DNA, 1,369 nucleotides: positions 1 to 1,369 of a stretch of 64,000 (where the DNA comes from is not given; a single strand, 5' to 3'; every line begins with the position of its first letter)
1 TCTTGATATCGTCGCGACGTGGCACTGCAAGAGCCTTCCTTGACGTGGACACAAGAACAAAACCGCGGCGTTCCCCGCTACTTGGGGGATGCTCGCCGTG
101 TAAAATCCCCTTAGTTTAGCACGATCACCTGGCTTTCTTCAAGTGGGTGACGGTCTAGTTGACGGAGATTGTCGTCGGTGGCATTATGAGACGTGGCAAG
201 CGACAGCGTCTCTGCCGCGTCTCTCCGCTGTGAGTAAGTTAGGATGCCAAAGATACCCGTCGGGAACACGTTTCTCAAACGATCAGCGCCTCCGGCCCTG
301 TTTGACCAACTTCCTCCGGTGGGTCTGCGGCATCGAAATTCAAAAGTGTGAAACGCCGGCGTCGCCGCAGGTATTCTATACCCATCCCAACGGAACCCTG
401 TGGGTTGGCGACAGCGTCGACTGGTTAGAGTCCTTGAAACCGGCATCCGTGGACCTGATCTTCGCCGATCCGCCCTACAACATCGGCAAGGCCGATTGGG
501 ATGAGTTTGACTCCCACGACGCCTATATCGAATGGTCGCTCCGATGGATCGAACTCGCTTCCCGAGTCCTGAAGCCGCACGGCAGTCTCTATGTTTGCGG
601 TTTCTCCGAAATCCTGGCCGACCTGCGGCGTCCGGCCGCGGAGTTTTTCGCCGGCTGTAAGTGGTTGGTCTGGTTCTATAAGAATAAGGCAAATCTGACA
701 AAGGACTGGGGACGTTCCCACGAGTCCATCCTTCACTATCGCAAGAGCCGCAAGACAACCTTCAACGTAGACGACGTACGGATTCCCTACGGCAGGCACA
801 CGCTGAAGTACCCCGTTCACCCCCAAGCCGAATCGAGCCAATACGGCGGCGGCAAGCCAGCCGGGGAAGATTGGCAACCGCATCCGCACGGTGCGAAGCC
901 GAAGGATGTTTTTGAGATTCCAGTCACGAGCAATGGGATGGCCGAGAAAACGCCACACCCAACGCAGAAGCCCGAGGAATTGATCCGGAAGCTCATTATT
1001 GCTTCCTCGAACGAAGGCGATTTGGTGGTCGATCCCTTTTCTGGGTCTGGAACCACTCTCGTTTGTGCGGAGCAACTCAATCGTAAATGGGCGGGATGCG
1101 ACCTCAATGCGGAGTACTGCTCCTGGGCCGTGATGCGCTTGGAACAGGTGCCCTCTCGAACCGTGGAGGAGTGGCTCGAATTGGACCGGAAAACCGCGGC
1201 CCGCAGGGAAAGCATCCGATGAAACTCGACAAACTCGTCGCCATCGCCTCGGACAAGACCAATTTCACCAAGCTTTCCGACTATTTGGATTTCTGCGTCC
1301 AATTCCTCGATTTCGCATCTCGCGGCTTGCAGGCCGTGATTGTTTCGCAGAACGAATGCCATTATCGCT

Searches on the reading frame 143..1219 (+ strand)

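Call 81: search_protein_families(library=padloc, proteins=[window:143-1219:+], max_evalue=0.00001)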
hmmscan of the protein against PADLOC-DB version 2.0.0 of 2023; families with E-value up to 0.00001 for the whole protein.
window:143-1219:+ (359 aa): 60 families (the best 25 are shown)
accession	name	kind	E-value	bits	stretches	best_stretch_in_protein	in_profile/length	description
PDLC03371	MTase_II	-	9.5e-66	220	1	80-336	7-255/260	Type II methyltransferase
PDLC03299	MTase_II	-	6.9e-58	194.5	1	84-337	15-261/296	Type II methyltransferase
PDLC03320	MTase_II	-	1.6e-39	133.8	1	84-339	33-280/289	Type II methyltransferase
PDLC03216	MTase_II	-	7.8e-37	125.1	3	269-341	191-263/364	Type II methyltransferase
PDLC03738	oMTase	-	2.1e-33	113.6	2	269-344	201-276/376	orphan methyltransferase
PDLC03339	MTase_II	-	1.1e-30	104.7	1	88-336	8-274/399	Type II methyltransferase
PDLC03387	MTase_II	-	2.1e-29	100.6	1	190-340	163-283/289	Type II methyltransferase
PDLC03238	MTase_II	-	5e-29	99.6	1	76-322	116-354/428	Type II methyltransferase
PDLC03230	MTase_II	-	8.2e-29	99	1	81-334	33-283/360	Type II methyltransferase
PDLC03300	MTase_II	-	1.3e-27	94.6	1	249-333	192-276/302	Type II methyltransferase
PDLC03327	MTase_II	-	6.6e-27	92.6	1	88-316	44-267/319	Type II methyltransferase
PDLC03265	MTase_II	-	7.2e-27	92.7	2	269-335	264-330/333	Type II methyltransferase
PDLC03353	MTase_II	-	1.1e-26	91.9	2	255-335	174-252/260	Type II methyltransferase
PDLC03337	MTase_II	-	2.1e-23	81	1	87-335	12-248/264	Type II methyltransferase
PDLC03633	MTase_III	-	4.5e-23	79.8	1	174-336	200-356/616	Type III methyltransferase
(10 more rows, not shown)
